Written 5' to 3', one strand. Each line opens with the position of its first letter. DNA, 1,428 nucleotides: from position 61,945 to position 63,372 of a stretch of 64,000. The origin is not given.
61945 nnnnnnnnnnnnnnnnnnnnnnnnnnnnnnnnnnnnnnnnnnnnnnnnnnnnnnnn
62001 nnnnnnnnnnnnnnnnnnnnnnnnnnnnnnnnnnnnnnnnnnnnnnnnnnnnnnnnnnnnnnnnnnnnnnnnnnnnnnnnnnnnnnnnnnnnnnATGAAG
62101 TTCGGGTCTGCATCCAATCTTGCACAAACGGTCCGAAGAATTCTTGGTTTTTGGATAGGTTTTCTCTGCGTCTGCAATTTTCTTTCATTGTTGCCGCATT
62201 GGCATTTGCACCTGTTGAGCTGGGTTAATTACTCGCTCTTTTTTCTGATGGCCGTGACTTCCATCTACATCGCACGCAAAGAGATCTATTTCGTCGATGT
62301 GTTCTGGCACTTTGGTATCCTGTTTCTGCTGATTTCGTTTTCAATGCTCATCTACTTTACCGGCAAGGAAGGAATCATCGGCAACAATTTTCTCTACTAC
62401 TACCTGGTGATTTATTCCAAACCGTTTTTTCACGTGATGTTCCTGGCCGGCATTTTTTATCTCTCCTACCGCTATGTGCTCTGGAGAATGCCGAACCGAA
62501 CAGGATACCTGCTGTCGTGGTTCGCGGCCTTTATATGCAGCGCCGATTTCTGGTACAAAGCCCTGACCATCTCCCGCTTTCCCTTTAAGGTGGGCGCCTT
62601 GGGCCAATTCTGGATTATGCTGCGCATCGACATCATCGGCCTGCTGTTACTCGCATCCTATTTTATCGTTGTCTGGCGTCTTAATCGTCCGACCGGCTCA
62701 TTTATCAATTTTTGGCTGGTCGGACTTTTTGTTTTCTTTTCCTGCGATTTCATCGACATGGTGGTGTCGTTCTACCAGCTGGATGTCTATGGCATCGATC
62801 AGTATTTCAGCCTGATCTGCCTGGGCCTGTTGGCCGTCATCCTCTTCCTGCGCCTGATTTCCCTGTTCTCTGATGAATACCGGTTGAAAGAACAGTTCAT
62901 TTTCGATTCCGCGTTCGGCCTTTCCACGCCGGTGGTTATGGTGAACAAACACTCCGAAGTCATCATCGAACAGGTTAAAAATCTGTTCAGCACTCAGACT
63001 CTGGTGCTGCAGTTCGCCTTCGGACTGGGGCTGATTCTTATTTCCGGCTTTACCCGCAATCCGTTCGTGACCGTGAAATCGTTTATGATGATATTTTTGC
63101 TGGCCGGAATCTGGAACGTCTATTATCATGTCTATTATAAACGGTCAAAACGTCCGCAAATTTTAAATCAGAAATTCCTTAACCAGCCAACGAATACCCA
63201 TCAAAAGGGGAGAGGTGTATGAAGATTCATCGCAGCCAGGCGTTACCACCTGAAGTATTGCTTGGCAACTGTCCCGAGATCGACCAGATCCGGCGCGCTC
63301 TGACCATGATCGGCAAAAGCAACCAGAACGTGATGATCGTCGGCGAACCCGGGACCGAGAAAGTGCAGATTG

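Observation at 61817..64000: Candidate kinase-less peptide signalling system: secreted Pro-rich peptide, ~10-TM receptor and coupled pseudo-AAA+ regulator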

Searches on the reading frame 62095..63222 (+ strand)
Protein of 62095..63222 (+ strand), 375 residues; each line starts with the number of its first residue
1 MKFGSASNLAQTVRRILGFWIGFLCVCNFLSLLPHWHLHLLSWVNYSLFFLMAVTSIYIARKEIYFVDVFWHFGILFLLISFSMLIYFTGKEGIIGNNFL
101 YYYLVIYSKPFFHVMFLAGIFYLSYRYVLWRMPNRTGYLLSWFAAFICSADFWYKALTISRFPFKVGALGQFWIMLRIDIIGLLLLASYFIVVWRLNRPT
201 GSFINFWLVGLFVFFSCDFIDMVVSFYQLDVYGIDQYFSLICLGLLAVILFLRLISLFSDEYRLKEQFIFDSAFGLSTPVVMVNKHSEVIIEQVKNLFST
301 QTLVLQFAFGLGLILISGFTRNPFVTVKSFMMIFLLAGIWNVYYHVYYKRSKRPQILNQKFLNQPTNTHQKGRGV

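Call 3: search_protein_families(library=pfam, proteins=[window:62095-63222:+], max_evalue=1)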
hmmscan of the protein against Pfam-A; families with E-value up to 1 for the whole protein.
window:62095-63222:+ (375 aa): 0 families

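Call 4: search_protein_families(library=ncbifam, proteins=[window:62095-63222:+], max_evalue=1)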
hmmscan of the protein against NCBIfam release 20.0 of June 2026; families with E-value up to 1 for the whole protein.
window:62095-63222:+ (375 aa): 0 families

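Call 6: find_encoding_contigs(protein=window:62095-63222:+, flank=10000, max_places=10)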
Protein window:62095-63222:+ (375 aa): no gene with exactly this product is on record in the collection.

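Call 7: find_homologous_proteins(query=window:62095-63222:+)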
Query window:62095-63222:+ (375 aa): 8 proteins with E <= 0.001 among 8000 candidates.
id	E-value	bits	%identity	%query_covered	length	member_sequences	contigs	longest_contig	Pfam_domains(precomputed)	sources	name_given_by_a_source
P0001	1.5e-245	833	100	100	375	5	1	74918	-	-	-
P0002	8.2e-209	712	83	100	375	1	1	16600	-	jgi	jgi:hypothetical protein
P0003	4.1e-195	667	79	100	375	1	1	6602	-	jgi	jgi:hypothetical protein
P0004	3.6e-94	335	45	96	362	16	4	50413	-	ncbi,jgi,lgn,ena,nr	ncbi:MAG TPA: hypothetical protein PK843_19095 [bacterium]|nr:hypothetical protein [bacterium]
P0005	5.6e-94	334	46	96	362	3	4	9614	-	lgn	-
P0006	7.7e-94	333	45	96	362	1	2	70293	-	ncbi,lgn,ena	-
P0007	7.5e-90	320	45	95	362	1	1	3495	-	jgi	jgi:hypothetical protein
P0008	4.4e-83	298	45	86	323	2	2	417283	-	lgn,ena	-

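Call 8: find_encoding_contigs(protein=P0001, flank=10000, max_places=4)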
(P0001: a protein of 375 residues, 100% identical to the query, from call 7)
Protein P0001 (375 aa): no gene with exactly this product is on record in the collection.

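Call 9: find_encoding_contigs(protein=P0002, flank=10000, max_places=4)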
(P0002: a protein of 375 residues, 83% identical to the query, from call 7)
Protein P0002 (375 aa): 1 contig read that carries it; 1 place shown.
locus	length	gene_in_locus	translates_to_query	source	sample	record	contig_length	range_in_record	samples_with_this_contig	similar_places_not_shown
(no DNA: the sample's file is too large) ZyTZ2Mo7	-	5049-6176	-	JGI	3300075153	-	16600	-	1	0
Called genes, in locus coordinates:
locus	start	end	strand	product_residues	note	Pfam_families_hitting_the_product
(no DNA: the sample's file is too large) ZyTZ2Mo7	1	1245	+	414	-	?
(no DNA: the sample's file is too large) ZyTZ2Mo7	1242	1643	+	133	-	PF00581:Rhodanese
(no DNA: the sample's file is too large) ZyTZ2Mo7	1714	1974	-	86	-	PF00313:CSD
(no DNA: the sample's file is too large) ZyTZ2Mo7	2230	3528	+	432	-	PF22244:GCE_fung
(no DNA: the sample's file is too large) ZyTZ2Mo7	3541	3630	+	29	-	-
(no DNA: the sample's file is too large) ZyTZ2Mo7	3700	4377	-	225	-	-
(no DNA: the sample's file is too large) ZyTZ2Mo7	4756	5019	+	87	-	-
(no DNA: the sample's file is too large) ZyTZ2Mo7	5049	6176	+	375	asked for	-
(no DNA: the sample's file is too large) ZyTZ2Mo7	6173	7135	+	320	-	PF00158:Sigma54_activat, PF14532:Sigma54_activ_2, PF25601:AAA_lid_14, PF02954:HTH_8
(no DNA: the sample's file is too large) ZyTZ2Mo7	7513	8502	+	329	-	PF01546:Peptidase_M20, PF07687:M20_dimer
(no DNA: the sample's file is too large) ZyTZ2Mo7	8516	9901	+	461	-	PF00696:AA_kinase, PF22468:ACT_9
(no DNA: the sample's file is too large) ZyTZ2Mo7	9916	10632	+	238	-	PF01113:DapB_N, PF05173:DapB_C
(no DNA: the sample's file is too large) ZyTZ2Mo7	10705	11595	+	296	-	PF00701:DHDPS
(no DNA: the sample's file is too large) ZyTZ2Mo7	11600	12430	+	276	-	PF14805:THDPS_N_2, PF00132:Hexapep (faint), PF14602:Hexapep_2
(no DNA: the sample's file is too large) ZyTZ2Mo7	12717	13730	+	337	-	PF02653:BPD_transp_2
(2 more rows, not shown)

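Call 10: find_encoding_contigs(protein=P0004, flank=10000, max_places=4)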
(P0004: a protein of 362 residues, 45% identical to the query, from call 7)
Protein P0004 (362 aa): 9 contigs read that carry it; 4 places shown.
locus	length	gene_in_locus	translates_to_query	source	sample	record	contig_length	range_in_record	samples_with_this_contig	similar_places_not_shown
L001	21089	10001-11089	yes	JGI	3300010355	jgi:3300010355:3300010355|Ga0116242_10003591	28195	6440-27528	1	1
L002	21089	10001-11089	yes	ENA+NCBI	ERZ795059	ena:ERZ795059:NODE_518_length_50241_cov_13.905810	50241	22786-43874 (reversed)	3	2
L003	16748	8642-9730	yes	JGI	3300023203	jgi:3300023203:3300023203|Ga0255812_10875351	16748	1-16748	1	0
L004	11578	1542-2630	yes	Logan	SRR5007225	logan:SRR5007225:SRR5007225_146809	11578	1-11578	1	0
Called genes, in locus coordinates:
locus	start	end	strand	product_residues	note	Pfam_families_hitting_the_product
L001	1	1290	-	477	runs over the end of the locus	PF03349:Toluene_X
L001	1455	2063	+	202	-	PF00440:TetR_N, PF08359:TetR_C_4, PF17932:TetR_C_24 (weak)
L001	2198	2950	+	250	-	PF01012:ETF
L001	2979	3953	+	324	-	PF01012:ETF, PF00766:ETF_alpha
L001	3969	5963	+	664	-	PF12797:Fer4_2 (faint), PF13183:Fer4_8, PF13187:Fer4_9, PF13237:Fer4_10 (weak), PF13534:Fer4_17 (faint), PF02754:CCG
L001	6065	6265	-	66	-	PF00313:CSD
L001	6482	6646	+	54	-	-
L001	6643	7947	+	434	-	PF22244:GCE_fung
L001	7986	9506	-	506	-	PF13537:GATase_7 (weak)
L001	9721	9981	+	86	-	-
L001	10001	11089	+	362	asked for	-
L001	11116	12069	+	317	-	PF00158:Sigma54_activat, PF14532:Sigma54_activ_2, PF25601:AAA_lid_14, PF02954:HTH_8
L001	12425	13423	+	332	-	PF01546:Peptidase_M20, PF07687:M20_dimer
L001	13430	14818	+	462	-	PF00696:AA_kinase, PF22468:ACT_9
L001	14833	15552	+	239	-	PF01113:DapB_N, PF05173:DapB_C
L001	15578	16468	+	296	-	PF00701:DHDPS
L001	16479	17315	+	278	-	PF14805:THDPS_N_2, PF00132:Hexapep (faint), PF14602:Hexapep_2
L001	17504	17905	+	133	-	-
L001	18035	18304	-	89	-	-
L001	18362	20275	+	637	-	PF13860:FlgD_ig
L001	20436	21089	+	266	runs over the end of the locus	-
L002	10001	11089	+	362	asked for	-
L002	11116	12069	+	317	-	PF00158:Sigma54_activat, PF14532:Sigma54_activ_2, PF25601:AAA_lid_14, PF02954:HTH_8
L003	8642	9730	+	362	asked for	-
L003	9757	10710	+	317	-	PF00158:Sigma54_activat, PF14532:Sigma54_activ_2, PF25601:AAA_lid_14, PF02954:HTH_8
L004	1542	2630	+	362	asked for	-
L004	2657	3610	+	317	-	PF00158:Sigma54_activat, PF14532:Sigma54_activ_2, PF25601:AAA_lid_14, PF02954:HTH_8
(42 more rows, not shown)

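Call 13: find_encoding_contigs(protein=P0008, flank=10000, max_places=3)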
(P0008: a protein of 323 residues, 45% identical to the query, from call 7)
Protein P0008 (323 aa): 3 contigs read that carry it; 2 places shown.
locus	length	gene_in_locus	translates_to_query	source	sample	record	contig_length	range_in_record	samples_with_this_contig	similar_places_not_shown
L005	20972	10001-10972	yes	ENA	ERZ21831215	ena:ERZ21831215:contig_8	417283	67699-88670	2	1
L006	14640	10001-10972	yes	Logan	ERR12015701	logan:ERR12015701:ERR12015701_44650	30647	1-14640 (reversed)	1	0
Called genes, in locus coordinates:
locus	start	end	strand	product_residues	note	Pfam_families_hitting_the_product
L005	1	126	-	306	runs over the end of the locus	PF13620:CarboxypepD_reg, PF13715:CarbopepD_reg_2, PF07715:Plug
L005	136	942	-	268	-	-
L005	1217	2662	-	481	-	PF03349:Toluene_X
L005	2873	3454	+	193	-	PF00440:TetR_N, PF08359:TetR_C_4, PF17932:TetR_C_24, PF17938:TetR_C_29 (faint)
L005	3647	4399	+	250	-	PF01012:ETF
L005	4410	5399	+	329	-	PF01012:ETF, PF00766:ETF_alpha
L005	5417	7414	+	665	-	PF00037:Fer4 (faint), PF12797:Fer4_2 (weak), PF13183:Fer4_8, PF13187:Fer4_9 (weak), PF13237:Fer4_10, PF02754:CCG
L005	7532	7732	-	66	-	PF00313:CSD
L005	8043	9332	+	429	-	PF22244:GCE_fung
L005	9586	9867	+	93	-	-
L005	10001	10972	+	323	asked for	-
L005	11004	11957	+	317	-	PF00158:Sigma54_activat, PF14532:Sigma54_activ_2, PF25601:AAA_lid_14, PF02954:HTH_8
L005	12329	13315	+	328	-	PF01546:Peptidase_M20, PF07687:M20_dimer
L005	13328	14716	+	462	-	PF00696:AA_kinase, PF22468:ACT_9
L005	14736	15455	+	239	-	PF01113:DapB_N, PF05173:DapB_C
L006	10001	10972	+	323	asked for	-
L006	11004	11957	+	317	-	PF00158:Sigma54_activat, PF14532:Sigma54_activ_2, PF25601:AAA_lid_14, PF02954:HTH_8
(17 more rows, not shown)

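Call 14: find_encoding_contigs(protein=P0003, flank=10000, max_places=3)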
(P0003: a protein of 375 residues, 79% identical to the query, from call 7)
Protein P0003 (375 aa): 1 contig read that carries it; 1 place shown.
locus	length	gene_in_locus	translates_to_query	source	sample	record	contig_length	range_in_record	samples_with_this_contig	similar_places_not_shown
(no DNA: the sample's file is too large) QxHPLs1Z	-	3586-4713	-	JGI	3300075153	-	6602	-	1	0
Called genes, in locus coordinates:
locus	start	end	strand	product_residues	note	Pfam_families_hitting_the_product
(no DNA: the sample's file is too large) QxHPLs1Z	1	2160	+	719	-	?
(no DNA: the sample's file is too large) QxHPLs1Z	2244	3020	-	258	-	-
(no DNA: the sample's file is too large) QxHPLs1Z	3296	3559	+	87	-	-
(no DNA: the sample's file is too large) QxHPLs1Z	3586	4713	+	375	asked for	-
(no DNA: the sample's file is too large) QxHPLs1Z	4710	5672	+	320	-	PF14532:Sigma54_activ_2, PF00158:Sigma54_activat, PF25601:AAA_lid_14, PF02954:HTH_8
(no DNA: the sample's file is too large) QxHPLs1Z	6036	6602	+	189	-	?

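Call 19: find_related_loci(query=A1, collection=genome_contigs, flank=6000)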
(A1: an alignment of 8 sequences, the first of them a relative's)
Query A1 (375 aa) in genome_contigs; peptide patterns used: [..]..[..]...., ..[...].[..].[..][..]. (x = any residue, [..] = any of these).
104 stretches matched a pattern; 16 encode a relative of the query (tblastn E <= 1e-3); 16 distinct loci.
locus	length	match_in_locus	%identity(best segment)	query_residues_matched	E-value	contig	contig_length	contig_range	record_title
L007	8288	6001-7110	44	4-374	1e-99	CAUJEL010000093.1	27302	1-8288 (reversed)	MAG: candidate division KSB1 bacterium isolate KLAP87 genome assembly, contig: KLAP87_930293, whole genome shotgun seque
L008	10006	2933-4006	43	8-366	5e-94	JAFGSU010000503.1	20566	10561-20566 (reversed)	MAG: candidate division KSB1 bacterium isolate Zod_Metabat.930 k87_13971617, whole genome shotgun sequence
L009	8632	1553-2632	45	4-363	1e-93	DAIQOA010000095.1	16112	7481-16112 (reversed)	MAG TPA_asm: bacterium isolate CTOTU7659 NODE_5840_length_16112_cov_5.943576, whole genome shotgun sequence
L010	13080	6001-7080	45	4-363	3e-92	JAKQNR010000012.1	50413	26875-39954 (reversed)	MAG: bacterium isolate USDV_metabat.161 k141_1611741, whole genome shotgun sequence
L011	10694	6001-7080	46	4-363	1e-95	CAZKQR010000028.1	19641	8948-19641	MAG TPA_asm: uncultured Cytophagia bacterium isolate binchicken_co66_201 genome assembly, contig: NODE_4430_length_19641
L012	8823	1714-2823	44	2-372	5e-90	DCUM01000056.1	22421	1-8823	MAG TPA_asm: bacterium UBA2214 isolate UBA2214 UBA2214_contig_73451, whole genome shotgun sequence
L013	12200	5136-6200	42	7-361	4e-83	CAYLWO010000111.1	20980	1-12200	MAG TPA_asm: uncultured Cytophagia bacterium isolate binchicken_co66_61 genome assembly, contig: NODE_4077_length_20980_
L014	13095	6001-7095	35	8-372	2e-66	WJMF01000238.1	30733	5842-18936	MAG: candidate division KSB1 bacterium isolate Bin_298 k141_4455872, whole genome shotgun sequence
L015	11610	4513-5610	37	8-375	2e-64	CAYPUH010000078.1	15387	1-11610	MAG TPA_asm: uncultured Cytophagia bacterium isolate binchicken_co15_103 genome assembly, contig: NODE_2336_length_15387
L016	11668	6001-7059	35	10-360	4e-59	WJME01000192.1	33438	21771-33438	MAG: candidate division KSB1 bacterium isolate Bin_228 k141_2648339, whole genome shotgun sequence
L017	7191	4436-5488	35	10-356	6e-59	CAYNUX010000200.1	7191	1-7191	MAG TPA_asm: uncultured Cytophagia bacterium isolate binchicken_co8_151 genome assembly, contig: NODE_20628_length_7191_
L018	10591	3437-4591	43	1-374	6e-90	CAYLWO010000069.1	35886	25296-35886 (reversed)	MAG TPA_asm: uncultured Cytophagia bacterium isolate binchicken_co66_61 genome assembly, contig: NODE_2001_length_35886_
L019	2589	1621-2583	35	8-328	3e-55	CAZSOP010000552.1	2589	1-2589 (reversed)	MAG TPA_asm: uncultured Cytophagia bacterium isolate binchicken_co8_16 genome assembly, contig: NODE_82717_length_2589_c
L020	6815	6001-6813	34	8-278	9e-44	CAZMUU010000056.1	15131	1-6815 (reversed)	MAG TPA_asm: uncultured Cytophagia bacterium isolate binchicken_co15_217 genome assembly, contig: NODE_2412_length_15131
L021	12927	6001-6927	31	13-318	1e-25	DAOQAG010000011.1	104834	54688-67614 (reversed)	MAG TPA_asm: bacterium isolate AMR_MDS_1268 NODE_105_length_104834_cov_9.190353, whole genome shotgun sequence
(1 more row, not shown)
